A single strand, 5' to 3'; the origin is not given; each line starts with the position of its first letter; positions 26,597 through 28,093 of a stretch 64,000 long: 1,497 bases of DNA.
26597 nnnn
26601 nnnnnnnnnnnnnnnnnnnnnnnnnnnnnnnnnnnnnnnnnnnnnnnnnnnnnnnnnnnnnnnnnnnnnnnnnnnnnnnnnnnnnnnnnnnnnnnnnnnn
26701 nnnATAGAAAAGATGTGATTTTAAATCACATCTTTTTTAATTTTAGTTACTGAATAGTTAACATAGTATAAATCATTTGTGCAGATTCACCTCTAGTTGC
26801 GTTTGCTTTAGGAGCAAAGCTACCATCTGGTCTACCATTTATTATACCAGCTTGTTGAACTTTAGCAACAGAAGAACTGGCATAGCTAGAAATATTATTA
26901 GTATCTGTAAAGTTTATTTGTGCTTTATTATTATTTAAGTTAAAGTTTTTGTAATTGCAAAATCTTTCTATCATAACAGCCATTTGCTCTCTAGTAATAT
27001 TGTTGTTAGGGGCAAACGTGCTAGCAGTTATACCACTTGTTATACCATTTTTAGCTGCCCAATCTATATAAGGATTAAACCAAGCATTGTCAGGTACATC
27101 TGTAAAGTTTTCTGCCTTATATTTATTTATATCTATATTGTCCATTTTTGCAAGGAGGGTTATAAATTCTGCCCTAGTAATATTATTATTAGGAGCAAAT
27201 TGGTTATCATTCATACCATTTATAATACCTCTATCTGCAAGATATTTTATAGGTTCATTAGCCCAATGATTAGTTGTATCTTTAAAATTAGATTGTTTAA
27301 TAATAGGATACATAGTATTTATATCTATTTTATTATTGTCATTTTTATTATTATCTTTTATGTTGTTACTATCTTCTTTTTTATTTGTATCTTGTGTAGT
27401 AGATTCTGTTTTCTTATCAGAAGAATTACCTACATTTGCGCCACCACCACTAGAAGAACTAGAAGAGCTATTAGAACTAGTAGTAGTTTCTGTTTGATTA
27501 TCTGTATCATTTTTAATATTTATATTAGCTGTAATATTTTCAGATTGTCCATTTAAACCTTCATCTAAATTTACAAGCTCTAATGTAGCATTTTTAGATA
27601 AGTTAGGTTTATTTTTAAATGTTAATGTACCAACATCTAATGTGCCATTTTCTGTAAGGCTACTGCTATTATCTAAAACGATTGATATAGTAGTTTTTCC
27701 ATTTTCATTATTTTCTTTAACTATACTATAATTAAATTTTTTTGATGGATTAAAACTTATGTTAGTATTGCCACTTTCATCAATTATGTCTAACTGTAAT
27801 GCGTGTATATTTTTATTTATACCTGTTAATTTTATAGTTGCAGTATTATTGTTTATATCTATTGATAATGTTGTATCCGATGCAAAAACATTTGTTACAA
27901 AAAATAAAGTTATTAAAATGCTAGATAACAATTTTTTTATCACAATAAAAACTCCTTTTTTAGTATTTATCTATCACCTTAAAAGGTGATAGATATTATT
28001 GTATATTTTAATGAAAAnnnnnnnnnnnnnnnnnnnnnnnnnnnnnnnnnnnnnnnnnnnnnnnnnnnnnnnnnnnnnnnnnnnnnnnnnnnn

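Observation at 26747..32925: Non-cellulosomal cohesin-dockerin surface-display pair: dockerin-bearing M60-like protease plus SLH-anchored cohesin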

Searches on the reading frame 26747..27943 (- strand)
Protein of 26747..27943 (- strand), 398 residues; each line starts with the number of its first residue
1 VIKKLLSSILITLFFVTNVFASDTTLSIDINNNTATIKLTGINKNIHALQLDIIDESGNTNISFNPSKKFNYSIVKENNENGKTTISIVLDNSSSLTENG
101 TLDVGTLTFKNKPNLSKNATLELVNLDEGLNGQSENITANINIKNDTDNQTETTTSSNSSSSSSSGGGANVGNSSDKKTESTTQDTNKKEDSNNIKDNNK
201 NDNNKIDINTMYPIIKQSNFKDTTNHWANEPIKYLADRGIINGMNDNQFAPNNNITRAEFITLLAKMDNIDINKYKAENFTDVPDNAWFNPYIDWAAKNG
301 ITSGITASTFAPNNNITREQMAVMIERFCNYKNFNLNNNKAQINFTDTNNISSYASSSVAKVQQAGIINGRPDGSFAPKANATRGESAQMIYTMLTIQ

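Call 3: search_protein_families(library=pfam, proteins=[window:26747-27943:-], max_evalue=1)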
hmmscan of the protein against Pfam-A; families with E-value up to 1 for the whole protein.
window:26747-27943:- (398 aa): 2 families
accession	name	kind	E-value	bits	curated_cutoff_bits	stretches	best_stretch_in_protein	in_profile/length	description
PF00395.25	SLH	-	1.6e-44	150.1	20.8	3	219-261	1-44/44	S-layer homology domain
PF10500.14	SR-25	-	0.0034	17.4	40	1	147-201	57-110/226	Nuclear RNA-splicing-associated protein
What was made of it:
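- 26750..27289 (-): Three SLH repeats (residues 219-398), the predicted cell-wall anchor. Pfam SLH 150.1 bits, 3 stretches (call 3).
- On SLH-anchored scaffoldin (SdbA/OlpB/Orf2p type): SLH 150.1 bits in 3 stretches at residues 219-398 (call 3).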

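Call 4: search_protein_families(library=ncbifam, proteins=[window:26747-27943:-], max_evalue=1)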
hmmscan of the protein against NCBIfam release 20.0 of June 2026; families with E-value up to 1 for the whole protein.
window:26747-27943:- (398 aa): 2 families
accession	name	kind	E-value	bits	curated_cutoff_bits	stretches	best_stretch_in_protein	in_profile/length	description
NF033190.2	inl_like_NEAT_1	exception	2.8e-18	65.6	1275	1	219-395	581-752/754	NEAT domain-containing leucine-rich repeat protein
TIGR02862.1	spore_BofA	subfamily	0.53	10.7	53.35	1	11-37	38-64/83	pro-sigmaK processing inhibitor BofA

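Call 6: search_solved_structures(query=window:26747-27943:-, max_evalue=10, show_alignments=2)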
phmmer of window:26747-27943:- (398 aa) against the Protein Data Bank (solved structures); distinct sequences matched with E-value up to 10: 9.
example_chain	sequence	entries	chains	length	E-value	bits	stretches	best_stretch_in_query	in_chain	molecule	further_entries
3pyw_A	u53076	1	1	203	2.7e-18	69.5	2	224-326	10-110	S-layer protein sap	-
6bt4_A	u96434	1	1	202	2.8e-18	69.4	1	224-391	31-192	S-layer protein sap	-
9g93_A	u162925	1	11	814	6e-17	65.1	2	220-391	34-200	S-layer protein sap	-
4aq1_A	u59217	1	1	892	7.1e-16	61.5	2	220-397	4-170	SBSB PROTEIN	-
4aq1_C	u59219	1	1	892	7.1e-16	61.5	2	220-397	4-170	SBSB PROTEIN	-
8bz2_A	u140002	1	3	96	5.2e-06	29.1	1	351-393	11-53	S-layer homology domain-containing protein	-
8bys_A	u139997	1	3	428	2.5e-05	26.9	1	280-393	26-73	S-layer homology domain-containing protein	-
8bym_A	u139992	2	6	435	3.5e-05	26.4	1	345-393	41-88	S-layer homology domain-containing protein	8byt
6xtz_A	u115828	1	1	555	0.61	12.4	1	159-241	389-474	Dally-like, isoform A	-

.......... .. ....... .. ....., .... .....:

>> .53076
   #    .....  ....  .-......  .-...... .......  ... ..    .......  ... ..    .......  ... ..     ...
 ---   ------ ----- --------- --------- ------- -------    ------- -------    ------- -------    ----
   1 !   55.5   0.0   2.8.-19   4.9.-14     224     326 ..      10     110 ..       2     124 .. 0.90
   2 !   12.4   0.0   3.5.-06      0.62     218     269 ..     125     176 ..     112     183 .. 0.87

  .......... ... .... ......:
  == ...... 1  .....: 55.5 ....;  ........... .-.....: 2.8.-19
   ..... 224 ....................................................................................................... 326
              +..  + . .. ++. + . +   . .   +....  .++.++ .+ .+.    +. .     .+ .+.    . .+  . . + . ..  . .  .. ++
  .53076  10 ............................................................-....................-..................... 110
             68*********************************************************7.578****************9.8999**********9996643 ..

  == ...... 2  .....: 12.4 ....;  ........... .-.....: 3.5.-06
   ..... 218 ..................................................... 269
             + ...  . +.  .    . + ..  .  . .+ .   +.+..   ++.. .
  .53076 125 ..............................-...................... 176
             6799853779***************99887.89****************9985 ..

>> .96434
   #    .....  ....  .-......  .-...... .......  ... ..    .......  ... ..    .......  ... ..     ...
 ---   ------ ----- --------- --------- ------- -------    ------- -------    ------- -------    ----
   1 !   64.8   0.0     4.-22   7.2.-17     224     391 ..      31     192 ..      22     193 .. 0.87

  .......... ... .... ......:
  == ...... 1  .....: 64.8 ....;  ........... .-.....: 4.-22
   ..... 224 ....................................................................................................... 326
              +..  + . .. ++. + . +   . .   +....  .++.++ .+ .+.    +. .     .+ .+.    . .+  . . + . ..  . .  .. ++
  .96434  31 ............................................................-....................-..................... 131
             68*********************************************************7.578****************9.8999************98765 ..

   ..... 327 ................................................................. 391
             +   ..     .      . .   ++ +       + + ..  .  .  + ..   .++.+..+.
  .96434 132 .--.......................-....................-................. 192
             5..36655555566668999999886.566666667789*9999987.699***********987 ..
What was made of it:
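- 26750..27289 (-): PDB hits to the Sap and SbsB SLH domains, E 3e-18 (call 6).
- Three SLH repeats, 150 bits (call 3), homologous to the Sap and SbsB SLH domains (call 6).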

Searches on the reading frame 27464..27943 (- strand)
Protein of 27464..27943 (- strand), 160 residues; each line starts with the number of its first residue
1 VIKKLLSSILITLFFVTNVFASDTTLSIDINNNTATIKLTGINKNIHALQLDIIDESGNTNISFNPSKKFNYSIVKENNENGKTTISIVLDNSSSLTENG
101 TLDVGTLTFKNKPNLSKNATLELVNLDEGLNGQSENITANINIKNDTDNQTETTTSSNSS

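Call 5: find_homologous_proteins(query=window:27482-27943:-, max_evalue=0.01)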
Query seq(154 aa): 99 candidates shared short words with the query, none scored E <= 0.01.

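Call 16: search_protein_representatives(protein=window:27464-27943:-)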
Query: 160 residues. Proteins with E-value up to 0.001 (for the whole library): 15; up to 1e-10: 7; up to 1e-30: 1. The best 15 are listed.
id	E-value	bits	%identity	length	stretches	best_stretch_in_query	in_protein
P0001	4.5e-38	146.5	55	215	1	1-152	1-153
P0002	2.0e-27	112.1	44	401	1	1-156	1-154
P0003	1.5e-21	93.0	39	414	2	1-148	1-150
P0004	4.0e-20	88.4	39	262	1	1-157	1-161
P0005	3.8e-17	78.8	37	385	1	1-153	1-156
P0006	7.0e-15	71.4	34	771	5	40-120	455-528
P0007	2.2e-13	66.6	31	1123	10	18-69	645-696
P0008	7.5e-10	55.2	32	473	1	2-157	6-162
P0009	4.4e-09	52.7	34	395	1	1-148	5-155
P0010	1.0e-06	45.0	36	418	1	3-159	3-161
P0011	2.0e-06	44.0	31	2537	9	28-60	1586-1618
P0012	1.5e-04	38.0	31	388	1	4-143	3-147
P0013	4.1e-04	36.6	31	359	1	15-157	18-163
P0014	4.6e-04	36.4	36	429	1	19-112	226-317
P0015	9.7e-04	35.4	33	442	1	5-124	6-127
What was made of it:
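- Tried and rejected: The exhaustive representative search was needed (call 16).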

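Call 18: search_protein_families(library=pfam, proteins=[P0001, P0002, P0003, P0005, P0008, P0009, P0010, P0012, P0013, P0015], max_evalue=1)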
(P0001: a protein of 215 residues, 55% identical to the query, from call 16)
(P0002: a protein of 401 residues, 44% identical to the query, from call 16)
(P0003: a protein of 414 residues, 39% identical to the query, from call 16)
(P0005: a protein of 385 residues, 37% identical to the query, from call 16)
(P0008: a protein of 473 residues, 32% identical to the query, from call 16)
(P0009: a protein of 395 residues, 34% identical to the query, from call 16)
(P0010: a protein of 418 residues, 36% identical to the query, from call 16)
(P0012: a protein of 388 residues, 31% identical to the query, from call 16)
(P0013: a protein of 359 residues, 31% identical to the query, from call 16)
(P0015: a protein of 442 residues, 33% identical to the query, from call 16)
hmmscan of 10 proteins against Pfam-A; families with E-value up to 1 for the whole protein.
P0001 (215 aa): 2 families
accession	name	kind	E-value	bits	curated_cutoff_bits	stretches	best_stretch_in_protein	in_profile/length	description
PF11921.14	DUF3439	-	0.005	17.2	27.1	1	153-191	27-65/122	Domain of unknown function (DUF3439)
PF21827.1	New_glue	-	0.084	13.1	31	1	173-194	42-63/94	New glue protein family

P0002 (401 aa): 10 families
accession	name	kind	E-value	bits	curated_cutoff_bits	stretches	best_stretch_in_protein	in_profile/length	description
PF00395.25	SLH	-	2.6e-41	139.8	20.8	3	222-264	1-44/44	S-layer homology domain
PF10500.14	SR-25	-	0.0037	17.3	40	1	146-193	67-117/226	Nuclear RNA-splicing-associated protein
PF23957.1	DUF7286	-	0.015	14.1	27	1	127-201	362-436/1000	Family of unknown function (DUF7286)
PF00052.24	Laminin_B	-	0.065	13.5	22.4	1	247-280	72-107/136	Laminin B (Domain IV)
PF22251.1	PFF1_TM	-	0.093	12.7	32.3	1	143-229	132-224/300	Vacuolar membrane protease, transmembrane domain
PF15391.11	DUF4614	-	0.11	13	25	1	140-211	18-89/180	Domain of unknown function (DUF4614)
PF01456.22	Mucin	-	0.14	12.6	34.7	1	151-210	35-97/143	Mucin-like glycoprotein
PF01080.22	Presenilin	-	0.33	10.1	34.3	1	107-208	214-318/408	Presenilin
PF21827.1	New_glue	-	0.61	10.3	31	0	159-204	20-68/94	New glue protein family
PF12316.13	Dsh_C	-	0.69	10.7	22.3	0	146-208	64-126/199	Segment polarity protein dishevelled (Dsh) C terminal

P0003 (414 aa): 2 families
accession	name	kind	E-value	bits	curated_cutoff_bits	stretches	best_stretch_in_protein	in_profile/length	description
PF00395.25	SLH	-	3.2e-38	129.9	20.8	3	295-338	1-44/44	S-layer homology domain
PF24064.2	HTH_NPRL3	-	0.066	13.6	27.2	0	268-285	42-59/62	GATOR1 complex protein NPRL3, C-terminal HTH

P0005 (385 aa): 2 families
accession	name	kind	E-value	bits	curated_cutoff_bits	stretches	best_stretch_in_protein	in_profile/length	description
PF00395.25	SLH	-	4.3e-44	148.7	20.8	3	208-248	2-43/44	S-layer homology domain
PF18928.5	DUF5677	-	0.2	12.1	27.1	0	294-346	79-131/166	Family of unknown function (DUF5677)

P0008 (473 aa): 3 families
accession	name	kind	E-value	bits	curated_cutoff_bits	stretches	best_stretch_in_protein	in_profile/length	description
PF00395.25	SLH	-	1.6e-42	143.6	20.8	3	357-400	1-44/44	S-layer homology domain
PF08512.18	Rttp106-like_middle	-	0.09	13.6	25.5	0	11-79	10-76/91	Histone chaperone Rttp106-like, middle domain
PF21827.1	New_glue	-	0.11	12.6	31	1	149-185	32-67/94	New glue protein family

P0009 (395 aa): 2 families
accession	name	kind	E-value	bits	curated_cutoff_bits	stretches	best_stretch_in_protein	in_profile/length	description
PF00395.25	SLH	-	1.9e-43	146.6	20.8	3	274-317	1-44/44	S-layer homology domain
PF20158.4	Cas5fv_helical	-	0.0034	18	25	0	230-252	128-150/158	Cas5fv helical domain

P0010 (418 aa): 2 families
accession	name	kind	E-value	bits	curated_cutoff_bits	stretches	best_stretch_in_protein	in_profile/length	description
PF00395.25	SLH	-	2e-30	104.9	20.8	3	231-273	1-43/44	S-layer homology domain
PF22038.1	PRC2_EED_ins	-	0.09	13.3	27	1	154-196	74-118/146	Polycomb protein EED insertion domain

P0012 (388 aa): 2 families
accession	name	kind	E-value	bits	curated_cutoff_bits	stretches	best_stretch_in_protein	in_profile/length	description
PF00395.25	SLH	-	6e-37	125.8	20.8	3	266-309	1-44/44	S-layer homology domain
PF01894.22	UPF0047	-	0.18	12.4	27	1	27-113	15-97/117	Uncharacterised protein family UPF0047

P0013 (359 aa): 2 families
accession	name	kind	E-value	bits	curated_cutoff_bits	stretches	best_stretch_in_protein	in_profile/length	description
PF00395.25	SLH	-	4.9e-35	119.7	20.8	3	241-284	1-44/44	S-layer homology domain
PF16339.10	DUF4969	-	0.73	10.7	31.4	0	1-24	1-23/79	Domain of unknown function (DUF4969)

P0015 (442 aa): 6 families
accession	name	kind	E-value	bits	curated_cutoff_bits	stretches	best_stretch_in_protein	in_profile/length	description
PF00395.25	SLH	-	1.3e-35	121.5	20.8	3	320-363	1-44/44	S-layer homology domain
PF18998.6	Flg_new_2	-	9.7e-14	51.6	23.6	1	171-247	1-71/73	Divergent InlB B-repeat domain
PF06165.18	GH94_b-supersand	-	0.017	15.1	23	1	176-224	78-128/251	Glycosyl hydrolase 94, supersandwich domain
PF07789.17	DUF1627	-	0.17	12.1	28.1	1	209-261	25-80/155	Protein of unknown function (DUF1627)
PF14230.11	DUF4333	-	0.18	12.5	27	1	70-98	48-76/78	Domain of unknown function (DUF4333)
PF17137.9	DUF5110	-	0.62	10.6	27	0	73-95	26-50/71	Domain of unknown function (DUF5110)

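Call 46: find_encoding_contigs(protein=P0003, flank=10000, max_places=4)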
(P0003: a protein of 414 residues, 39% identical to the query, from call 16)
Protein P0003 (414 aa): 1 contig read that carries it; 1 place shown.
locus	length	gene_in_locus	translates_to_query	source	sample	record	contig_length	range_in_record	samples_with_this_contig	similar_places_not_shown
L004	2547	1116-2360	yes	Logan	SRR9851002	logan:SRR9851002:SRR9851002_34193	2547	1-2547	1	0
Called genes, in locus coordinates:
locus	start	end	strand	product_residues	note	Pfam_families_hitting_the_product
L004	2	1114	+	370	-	?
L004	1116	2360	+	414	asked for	PF00395:SLH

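Call 47: find_encoding_contigs(protein=P0005, flank=10000, max_places=3)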
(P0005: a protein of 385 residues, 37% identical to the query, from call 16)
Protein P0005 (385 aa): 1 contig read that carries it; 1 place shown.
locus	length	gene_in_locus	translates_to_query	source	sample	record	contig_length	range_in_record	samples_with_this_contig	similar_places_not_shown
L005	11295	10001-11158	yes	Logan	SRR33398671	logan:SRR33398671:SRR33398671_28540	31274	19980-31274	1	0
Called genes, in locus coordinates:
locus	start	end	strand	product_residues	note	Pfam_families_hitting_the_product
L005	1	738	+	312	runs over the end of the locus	PF22566:UBA_8, PF00889:EF_TS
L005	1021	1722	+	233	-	PF00696:AA_kinase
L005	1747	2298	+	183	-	PF01765:RRF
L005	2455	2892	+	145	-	PF00572:Ribosomal_L13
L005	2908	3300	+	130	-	PF00380:Ribosomal_S9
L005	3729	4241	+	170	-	PF00692:dUTPase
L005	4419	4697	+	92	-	PF00216:Bac_DNA_binding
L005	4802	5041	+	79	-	PF01479:S4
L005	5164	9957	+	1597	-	PF00404:Dockerin_1 (weak), PF00041:fn3 (weak), PF16656:Pur_ac_phosph_N (faint), PF25814:fn3_SORL1 (faint), PF00041:fn3, PF13402:Peptidase_M60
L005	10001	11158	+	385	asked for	PF00395:SLH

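Call 48: find_encoding_contigs(protein=P0008, flank=10000, max_places=3)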
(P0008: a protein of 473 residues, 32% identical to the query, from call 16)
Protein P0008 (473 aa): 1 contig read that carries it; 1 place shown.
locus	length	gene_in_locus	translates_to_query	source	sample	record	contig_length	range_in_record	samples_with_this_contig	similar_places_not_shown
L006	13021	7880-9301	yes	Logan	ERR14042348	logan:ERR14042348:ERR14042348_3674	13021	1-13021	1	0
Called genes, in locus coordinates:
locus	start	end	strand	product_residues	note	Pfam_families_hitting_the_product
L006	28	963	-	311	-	-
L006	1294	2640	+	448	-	PF01554:MatE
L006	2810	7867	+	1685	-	PF00404:Dockerin_1 (weak), PF25814:fn3_SORL1 (faint), PF00041:fn3, PF00754:F5_F8_type_C (weak), PF13402:Peptidase_M60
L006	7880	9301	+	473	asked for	PF00395:SLH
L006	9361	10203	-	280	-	PF04203:Sortase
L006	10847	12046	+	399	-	PF03704:BTAD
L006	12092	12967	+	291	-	PF04473:DUF553, PF01841:Transglut_core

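Call 49: find_encoding_contigs(protein=P0009, flank=10000, max_places=3)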
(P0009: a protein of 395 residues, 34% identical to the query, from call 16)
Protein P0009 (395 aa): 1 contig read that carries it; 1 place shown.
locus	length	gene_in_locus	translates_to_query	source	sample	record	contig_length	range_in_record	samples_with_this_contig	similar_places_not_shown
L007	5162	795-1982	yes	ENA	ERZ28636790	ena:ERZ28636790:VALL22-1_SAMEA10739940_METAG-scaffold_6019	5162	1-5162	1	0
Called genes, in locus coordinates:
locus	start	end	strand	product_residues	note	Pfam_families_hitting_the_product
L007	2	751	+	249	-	?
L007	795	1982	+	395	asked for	PF00395:SLH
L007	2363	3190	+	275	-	PF12849:PBP_like_2, PF13531:SBP_bac_11, PF12727:PBP_like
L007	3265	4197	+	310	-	PF00528:BPD_transp_1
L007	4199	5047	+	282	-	PF00528:BPD_transp_1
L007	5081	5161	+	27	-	?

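Call 50: find_encoding_contigs(protein=P0010, flank=10000, max_places=3)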
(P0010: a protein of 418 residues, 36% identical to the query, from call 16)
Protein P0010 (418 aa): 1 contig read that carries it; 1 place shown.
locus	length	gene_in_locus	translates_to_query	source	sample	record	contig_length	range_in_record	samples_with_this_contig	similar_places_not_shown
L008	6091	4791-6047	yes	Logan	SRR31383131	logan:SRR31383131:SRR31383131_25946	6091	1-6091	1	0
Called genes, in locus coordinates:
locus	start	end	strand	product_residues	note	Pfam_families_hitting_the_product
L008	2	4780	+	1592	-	?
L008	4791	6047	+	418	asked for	PF00395:SLH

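Call 51: find_encoding_contigs(protein=P0012, flank=10000, max_places=3)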
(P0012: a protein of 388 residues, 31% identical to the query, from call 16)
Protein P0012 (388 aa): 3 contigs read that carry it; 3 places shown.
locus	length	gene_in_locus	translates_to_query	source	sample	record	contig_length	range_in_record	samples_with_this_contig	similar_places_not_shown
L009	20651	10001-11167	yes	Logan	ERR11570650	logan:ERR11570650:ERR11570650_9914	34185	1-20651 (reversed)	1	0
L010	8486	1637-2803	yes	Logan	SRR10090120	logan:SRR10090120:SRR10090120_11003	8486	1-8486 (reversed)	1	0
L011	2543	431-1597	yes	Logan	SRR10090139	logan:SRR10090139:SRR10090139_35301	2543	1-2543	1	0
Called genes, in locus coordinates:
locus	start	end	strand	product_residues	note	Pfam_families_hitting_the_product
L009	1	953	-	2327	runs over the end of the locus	PF00657:Lipase_GDSL, PF13472:Lipase_GDSL_2, PF00703:Glyco_hydro_2, PF03422:CBM_6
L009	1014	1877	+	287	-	PF02311:AraC_binding, PF00165:HTH_AraC (weak), PF12833:HTH_18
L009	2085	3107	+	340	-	PF03480:DctP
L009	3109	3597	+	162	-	PF04290:DctQ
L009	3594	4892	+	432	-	PF06808:DctM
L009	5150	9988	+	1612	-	PF00404:Dockerin_1, PF00041:fn3, PF00754:F5_F8_type_C (weak), PF13402:Peptidase_M60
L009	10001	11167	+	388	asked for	PF00395:SLH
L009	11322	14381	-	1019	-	PF13476:AAA_23, PF13514:AAA_27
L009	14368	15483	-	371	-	PF00149:Metallophos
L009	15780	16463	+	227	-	PF00230:MIP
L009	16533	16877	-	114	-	PF01187:MIF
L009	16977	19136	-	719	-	PF07833:Cu_amine_oxidN1, PF14262:Cthe_2159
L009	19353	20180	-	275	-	PF05116:S6PP (faint), PF08282:Hydrolase_3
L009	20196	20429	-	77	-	-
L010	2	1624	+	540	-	?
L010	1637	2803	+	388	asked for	PF00395:SLH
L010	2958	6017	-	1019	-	PF13476:AAA_23, PF13514:AAA_27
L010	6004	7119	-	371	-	PF00149:Metallophos, PF12850:Metallophos_2 (weak)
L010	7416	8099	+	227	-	PF00230:MIP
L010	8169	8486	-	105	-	?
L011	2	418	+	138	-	?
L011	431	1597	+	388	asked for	PF00395:SLH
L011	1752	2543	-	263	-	?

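Call 52: find_encoding_contigs(protein=P0013, flank=10000, max_places=3)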
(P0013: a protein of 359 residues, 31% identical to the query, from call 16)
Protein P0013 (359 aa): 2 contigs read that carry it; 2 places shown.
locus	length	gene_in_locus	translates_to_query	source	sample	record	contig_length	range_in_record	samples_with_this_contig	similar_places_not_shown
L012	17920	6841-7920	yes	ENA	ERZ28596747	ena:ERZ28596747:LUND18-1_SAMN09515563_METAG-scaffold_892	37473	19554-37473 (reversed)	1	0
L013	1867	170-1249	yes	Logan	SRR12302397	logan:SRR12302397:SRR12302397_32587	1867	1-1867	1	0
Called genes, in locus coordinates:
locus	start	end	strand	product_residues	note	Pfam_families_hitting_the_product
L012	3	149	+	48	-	?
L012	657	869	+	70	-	PF04023:FeoA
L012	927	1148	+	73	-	PF04023:FeoA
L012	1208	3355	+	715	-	PF01926:MMR_HSR1, PF02421:FeoB_N, PF17910:FeoB_Cyto, PF07670:Gate, PF07664:FeoB_C, PF07670:Gate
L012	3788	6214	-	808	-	PF00122:E1-E2_ATPase, PF00702:Hydrolase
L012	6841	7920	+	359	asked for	PF00395:SLH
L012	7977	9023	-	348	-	PF01522:Polysacc_deac_1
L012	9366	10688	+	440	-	PF05977:MFS_3, PF07690:MFS_1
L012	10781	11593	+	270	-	PF00376:MerR, PF13411:MerR_1, PF06445:GyrI-like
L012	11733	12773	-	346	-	PF00730:HhH-GPD, PF14815:NUDIX_4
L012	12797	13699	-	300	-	PF04055:Radical_SAM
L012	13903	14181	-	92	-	-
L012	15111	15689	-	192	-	-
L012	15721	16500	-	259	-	PF02633:Creatininase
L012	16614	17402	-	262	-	PF02361:CbiQ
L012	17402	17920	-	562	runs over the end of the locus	PF03193:RsgA_GTPase (faint), PF13476:AAA_23 (faint), PF13555:AAA_29 (faint), PF20703:nSTAND1 (faint), PF20720:nSTAND3 (faint), PF00005:ABC_tran, PF00005:ABC_tran, PF02463:SMC_N (weak), +7 more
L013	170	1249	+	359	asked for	PF00395:SLH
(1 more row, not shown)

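Call 53: find_encoding_contigs(protein=P0015, flank=10000, max_places=3)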
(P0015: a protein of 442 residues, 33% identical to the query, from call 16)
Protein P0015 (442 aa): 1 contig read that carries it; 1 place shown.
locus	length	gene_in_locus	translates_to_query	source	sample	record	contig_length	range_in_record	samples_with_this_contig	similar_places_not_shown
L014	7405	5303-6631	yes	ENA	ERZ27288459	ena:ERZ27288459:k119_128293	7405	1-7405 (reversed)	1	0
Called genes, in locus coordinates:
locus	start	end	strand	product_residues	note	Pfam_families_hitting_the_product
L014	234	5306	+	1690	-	PF00404:Dockerin_1, PF00754:F5_F8_type_C (faint), PF00041:fn3 (weak), PF13402:Peptidase_M60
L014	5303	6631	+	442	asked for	PF18998:Flg_new_2, PF00395:SLH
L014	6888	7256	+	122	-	PF04297:UPF0122, PF08281:Sigma70_r4_2 (faint), PF04545:Sigma70_r4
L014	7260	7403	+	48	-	?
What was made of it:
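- Tight or overlapping gene junctions in distant loci point to a stoichiometric partnership (calls 48, 50, 51, 53).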
